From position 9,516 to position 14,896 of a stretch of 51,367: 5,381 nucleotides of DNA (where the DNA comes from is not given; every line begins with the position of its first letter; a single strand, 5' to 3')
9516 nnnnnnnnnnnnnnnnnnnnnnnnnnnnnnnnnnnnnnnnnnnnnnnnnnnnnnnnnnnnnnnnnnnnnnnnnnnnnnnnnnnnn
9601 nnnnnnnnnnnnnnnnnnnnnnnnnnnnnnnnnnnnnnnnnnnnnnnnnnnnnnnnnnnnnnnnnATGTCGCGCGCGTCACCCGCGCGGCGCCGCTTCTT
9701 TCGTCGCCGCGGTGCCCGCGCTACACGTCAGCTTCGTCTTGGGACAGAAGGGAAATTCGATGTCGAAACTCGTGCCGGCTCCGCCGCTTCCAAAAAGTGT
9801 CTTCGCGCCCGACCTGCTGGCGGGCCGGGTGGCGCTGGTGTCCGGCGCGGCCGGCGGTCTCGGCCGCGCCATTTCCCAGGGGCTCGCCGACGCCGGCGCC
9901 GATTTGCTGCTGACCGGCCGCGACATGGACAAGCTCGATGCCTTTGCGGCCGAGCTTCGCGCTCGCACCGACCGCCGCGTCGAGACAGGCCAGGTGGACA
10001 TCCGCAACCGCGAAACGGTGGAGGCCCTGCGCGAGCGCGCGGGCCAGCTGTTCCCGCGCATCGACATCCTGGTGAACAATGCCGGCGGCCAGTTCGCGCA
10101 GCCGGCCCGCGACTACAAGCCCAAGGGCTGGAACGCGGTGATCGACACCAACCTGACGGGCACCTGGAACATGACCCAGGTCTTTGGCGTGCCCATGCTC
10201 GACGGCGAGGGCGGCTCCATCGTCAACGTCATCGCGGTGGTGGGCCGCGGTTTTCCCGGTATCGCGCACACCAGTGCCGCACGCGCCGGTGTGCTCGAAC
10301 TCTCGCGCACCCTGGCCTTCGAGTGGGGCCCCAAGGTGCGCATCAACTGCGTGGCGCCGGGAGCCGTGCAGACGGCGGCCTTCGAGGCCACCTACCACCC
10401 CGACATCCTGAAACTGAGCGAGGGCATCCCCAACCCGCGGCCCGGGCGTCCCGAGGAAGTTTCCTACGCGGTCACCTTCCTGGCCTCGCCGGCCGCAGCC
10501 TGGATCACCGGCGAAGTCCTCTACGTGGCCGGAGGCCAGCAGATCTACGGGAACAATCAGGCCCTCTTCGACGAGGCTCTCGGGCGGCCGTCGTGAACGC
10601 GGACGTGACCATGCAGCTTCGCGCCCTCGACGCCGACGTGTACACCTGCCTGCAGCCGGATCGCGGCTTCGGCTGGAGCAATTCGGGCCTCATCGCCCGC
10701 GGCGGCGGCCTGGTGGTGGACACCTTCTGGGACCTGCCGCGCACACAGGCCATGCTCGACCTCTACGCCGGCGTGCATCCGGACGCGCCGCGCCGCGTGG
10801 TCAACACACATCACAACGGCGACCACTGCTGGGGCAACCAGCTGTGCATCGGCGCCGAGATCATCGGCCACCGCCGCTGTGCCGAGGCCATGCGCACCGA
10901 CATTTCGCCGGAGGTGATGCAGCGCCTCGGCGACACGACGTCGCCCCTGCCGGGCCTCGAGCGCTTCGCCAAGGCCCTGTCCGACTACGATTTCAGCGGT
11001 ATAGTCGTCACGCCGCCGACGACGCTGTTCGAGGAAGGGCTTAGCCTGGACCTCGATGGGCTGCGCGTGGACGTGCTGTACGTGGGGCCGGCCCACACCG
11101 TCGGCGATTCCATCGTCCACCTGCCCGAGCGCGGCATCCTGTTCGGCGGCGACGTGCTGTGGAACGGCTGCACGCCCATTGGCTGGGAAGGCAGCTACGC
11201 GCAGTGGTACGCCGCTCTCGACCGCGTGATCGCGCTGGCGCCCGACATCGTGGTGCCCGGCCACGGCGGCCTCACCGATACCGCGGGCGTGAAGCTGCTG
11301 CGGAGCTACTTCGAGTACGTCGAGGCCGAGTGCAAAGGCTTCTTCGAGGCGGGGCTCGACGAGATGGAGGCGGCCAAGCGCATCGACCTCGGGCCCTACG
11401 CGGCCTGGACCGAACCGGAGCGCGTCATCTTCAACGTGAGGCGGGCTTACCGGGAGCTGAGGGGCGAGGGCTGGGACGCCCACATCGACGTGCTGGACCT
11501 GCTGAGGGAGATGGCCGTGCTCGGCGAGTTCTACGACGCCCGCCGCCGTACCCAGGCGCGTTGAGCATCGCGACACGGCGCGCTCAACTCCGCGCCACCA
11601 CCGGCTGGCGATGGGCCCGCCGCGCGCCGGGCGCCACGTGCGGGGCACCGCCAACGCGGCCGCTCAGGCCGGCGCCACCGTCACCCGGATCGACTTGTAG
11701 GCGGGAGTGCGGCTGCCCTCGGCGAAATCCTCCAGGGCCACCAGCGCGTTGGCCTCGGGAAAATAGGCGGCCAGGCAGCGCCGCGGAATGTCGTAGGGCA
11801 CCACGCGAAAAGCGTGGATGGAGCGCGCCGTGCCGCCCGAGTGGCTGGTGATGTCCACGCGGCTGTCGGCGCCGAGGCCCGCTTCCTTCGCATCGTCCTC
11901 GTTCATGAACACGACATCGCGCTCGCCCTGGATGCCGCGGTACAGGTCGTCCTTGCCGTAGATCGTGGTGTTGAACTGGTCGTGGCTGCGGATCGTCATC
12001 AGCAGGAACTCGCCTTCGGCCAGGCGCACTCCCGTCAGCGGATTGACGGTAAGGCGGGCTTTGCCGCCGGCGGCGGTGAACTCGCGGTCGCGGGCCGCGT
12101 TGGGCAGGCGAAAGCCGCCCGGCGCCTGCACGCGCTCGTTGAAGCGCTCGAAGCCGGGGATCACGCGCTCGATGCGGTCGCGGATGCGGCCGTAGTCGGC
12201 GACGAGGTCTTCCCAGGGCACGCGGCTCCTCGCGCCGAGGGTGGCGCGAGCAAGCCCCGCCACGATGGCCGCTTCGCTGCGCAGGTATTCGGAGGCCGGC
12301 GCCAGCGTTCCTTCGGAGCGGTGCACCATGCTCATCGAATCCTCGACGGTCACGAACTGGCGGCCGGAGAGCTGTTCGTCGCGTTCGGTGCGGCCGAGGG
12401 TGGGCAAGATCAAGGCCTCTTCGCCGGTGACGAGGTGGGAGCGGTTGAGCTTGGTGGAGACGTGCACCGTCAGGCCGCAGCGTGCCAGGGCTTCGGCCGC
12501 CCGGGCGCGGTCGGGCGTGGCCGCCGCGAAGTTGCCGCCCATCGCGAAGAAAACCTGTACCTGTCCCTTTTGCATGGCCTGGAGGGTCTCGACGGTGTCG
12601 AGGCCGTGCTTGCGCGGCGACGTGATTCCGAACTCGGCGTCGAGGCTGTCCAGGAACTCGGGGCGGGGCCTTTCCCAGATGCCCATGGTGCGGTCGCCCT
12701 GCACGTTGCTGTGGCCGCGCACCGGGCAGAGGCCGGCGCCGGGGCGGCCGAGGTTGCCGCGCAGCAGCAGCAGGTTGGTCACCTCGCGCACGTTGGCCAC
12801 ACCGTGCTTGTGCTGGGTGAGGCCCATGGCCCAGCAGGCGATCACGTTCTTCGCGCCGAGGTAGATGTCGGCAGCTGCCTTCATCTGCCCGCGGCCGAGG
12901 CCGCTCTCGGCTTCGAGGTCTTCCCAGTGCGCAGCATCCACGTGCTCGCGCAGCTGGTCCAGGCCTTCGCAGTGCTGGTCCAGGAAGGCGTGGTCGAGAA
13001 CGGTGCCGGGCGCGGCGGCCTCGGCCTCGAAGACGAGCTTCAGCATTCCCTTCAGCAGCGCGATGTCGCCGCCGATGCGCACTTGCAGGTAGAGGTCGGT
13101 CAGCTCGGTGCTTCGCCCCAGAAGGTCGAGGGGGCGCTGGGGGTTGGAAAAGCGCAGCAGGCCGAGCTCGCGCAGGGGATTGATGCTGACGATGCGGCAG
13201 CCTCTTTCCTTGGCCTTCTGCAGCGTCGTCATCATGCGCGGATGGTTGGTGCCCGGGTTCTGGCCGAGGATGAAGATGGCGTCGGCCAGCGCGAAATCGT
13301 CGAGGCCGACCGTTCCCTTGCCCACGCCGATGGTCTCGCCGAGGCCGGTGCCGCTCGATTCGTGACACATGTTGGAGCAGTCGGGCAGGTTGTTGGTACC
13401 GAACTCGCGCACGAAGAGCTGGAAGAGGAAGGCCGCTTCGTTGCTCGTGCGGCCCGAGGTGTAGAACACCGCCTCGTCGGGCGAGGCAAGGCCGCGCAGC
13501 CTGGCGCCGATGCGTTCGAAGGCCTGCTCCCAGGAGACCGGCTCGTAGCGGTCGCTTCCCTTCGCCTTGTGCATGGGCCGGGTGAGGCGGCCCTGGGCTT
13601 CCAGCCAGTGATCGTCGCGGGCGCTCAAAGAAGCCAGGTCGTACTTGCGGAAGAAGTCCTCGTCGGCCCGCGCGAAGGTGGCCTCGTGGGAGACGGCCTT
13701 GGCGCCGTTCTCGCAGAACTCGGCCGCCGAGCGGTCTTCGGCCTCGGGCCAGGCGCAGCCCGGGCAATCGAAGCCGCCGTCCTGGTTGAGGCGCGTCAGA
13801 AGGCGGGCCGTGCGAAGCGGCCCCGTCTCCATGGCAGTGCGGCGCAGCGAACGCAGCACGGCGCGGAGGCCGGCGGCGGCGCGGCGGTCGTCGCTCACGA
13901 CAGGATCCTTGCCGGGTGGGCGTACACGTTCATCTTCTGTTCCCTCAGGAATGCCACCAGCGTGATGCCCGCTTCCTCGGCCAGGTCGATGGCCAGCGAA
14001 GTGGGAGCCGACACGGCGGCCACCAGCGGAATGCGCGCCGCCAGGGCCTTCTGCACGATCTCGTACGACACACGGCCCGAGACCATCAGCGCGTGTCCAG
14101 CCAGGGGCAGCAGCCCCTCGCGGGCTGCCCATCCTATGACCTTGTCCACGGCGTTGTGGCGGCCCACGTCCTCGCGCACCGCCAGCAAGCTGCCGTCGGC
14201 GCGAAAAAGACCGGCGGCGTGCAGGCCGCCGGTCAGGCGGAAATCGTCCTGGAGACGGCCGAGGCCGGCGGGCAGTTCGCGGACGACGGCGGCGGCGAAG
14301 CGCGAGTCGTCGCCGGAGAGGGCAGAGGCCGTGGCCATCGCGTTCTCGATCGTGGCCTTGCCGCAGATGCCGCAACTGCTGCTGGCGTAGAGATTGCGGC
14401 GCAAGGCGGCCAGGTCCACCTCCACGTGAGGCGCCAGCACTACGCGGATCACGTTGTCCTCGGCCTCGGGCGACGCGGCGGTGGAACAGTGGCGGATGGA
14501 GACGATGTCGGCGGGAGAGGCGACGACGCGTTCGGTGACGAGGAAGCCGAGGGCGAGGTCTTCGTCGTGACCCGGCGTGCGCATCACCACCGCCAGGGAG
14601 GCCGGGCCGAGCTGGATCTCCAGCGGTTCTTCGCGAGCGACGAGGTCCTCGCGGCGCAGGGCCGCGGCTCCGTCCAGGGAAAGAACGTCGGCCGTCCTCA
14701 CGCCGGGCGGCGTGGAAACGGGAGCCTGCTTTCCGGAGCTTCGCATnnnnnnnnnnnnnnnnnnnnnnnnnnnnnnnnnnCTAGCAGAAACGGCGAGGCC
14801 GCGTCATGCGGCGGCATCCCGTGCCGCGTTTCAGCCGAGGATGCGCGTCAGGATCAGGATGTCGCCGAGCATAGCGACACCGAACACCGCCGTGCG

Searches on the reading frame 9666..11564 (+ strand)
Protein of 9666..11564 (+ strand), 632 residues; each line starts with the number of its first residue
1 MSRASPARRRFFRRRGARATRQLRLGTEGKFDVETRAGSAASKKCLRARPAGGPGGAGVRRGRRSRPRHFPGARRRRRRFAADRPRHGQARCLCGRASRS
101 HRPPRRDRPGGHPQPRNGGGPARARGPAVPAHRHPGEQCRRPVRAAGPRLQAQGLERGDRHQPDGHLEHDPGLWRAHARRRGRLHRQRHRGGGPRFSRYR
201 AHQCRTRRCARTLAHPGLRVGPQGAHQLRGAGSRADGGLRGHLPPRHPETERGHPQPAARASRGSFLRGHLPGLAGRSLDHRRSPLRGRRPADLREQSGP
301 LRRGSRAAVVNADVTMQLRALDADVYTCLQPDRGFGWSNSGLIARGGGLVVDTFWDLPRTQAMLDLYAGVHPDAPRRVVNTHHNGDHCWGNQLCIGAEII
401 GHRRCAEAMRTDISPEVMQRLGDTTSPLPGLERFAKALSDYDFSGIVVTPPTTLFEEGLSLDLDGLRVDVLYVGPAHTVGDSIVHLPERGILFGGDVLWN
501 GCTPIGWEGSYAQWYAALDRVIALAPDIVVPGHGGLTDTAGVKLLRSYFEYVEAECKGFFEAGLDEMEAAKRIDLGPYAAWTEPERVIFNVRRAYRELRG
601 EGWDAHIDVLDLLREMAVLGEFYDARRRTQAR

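Call 21: search_protein_families(library=pfam, proteins=[window:9666-11564:+], max_evalue=0.00001)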
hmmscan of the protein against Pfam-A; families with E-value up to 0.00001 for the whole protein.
window:9666-11564:+ (632 aa): 1 family
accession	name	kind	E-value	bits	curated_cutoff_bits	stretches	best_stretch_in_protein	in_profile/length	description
PF00753.33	Lactamase_B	-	2.9e-24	86.5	22.7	1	338-533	6-196/196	Metallo-beta-lactamase superfamily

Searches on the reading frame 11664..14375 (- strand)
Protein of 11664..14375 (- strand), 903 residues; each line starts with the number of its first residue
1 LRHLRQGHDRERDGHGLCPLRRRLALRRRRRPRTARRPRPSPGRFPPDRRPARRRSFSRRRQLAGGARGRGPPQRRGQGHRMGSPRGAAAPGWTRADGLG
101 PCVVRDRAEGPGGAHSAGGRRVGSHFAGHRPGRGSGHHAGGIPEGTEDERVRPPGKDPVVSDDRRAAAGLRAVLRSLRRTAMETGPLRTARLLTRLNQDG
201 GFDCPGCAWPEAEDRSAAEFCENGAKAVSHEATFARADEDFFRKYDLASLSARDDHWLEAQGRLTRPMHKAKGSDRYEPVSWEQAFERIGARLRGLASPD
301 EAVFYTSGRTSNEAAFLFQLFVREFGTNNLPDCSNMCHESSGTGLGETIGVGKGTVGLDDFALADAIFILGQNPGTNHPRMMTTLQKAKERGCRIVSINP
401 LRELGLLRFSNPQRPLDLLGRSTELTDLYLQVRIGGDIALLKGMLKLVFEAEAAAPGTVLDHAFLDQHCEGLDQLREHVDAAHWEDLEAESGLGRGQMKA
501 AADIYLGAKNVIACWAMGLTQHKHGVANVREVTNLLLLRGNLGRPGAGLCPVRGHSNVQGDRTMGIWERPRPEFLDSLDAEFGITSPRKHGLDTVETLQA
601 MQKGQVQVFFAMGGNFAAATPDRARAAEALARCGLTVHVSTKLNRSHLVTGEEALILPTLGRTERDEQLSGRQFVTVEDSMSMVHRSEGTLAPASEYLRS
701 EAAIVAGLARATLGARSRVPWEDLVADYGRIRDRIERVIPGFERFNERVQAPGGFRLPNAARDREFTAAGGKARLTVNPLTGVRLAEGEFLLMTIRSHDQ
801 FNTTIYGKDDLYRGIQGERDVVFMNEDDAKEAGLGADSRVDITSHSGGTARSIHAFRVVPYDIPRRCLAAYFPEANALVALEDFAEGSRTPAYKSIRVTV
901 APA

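Call 21: search_protein_families(library=pfam, proteins=[window:11664-14375:-], max_evalue=0.00001)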
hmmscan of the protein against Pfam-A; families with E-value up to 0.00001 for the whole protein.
window:11664-14375:- (903 aa): 2 families
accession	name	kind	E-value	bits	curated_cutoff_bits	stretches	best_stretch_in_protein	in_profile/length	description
PF00384.28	Molybdopterin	-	1.5e-27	97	24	1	263-640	1-293/353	Molybdopterin oxidoreductase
PF01568.27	Molydop_binding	-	2.9e-11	43.8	26.8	1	790-896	1-109/110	Molydopterin dinucleotide binding domain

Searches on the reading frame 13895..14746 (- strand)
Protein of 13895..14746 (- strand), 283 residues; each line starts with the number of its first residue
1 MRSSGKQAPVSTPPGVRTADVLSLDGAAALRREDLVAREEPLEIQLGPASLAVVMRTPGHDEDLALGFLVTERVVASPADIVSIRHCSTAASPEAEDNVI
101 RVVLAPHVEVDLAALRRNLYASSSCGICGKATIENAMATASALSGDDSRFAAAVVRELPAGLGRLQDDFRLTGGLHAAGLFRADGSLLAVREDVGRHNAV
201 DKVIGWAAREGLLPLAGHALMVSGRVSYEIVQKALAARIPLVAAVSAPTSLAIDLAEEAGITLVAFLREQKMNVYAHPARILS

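Call 21: search_protein_families(library=pfam, proteins=[window:13895-14746:-], max_evalue=0.00001)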
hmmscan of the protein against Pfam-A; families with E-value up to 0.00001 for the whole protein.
window:13895-14746:- (283 aa): 1 family
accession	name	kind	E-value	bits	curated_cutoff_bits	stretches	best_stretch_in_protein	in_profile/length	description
PF02634.21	FdhD-NarQ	-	2.4e-72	243.9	27.2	1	37-281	1-236/237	FdhD/NarQ family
